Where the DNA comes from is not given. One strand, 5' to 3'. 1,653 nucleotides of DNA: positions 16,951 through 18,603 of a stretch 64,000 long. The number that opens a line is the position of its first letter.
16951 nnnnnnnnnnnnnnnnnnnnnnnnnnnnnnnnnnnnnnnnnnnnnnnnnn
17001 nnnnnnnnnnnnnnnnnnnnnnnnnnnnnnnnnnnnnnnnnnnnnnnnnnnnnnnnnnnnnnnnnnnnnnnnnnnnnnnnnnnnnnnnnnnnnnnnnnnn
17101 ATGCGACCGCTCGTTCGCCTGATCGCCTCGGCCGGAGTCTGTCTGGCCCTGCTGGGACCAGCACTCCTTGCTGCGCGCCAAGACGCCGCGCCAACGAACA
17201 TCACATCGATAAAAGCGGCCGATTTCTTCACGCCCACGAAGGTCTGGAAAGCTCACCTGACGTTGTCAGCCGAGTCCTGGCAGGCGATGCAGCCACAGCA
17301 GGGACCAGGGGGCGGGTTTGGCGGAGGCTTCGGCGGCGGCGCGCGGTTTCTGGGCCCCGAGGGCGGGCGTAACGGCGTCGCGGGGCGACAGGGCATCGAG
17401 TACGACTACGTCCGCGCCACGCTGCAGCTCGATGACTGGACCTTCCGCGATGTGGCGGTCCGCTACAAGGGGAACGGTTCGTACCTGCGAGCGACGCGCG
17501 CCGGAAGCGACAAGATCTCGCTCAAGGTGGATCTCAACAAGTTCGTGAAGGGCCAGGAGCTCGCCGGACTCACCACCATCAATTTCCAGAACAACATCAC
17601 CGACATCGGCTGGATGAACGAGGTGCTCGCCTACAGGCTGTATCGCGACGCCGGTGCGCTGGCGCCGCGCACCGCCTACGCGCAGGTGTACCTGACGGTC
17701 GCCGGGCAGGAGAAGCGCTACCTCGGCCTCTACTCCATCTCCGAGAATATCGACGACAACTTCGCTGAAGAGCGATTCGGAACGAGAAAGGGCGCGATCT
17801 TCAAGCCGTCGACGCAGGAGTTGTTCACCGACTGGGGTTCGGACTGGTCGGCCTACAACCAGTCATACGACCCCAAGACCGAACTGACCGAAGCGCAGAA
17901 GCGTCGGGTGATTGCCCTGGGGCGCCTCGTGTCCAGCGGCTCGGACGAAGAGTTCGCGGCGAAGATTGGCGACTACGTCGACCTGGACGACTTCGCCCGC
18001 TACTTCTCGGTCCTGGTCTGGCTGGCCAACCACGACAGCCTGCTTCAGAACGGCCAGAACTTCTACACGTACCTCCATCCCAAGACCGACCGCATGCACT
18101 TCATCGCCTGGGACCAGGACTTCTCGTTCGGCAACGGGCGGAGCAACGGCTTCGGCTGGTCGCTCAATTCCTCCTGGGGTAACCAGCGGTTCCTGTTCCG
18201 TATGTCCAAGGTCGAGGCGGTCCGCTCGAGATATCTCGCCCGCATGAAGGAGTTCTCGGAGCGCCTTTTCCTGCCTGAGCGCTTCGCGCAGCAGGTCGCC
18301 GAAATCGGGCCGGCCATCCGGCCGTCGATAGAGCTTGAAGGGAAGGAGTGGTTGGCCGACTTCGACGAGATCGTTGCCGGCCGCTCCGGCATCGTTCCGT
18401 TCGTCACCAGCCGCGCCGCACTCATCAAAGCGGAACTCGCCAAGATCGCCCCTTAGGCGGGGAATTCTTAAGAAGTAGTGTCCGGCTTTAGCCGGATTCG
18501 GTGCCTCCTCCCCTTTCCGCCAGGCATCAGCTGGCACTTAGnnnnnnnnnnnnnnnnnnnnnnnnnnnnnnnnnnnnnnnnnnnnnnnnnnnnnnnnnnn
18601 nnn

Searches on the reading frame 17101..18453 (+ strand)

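Call 46: search_protein_families(library=pfam, proteins=[window:17101-18453:+], max_evalue=0.001)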
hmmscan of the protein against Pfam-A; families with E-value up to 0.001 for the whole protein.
window:17101-18453:+ (451 aa): 1 family
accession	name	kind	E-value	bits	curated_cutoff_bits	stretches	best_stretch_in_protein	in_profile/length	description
PF08757.17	CotH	-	4.4e-45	155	23.8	1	120-418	1-296/322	CotH kinase protein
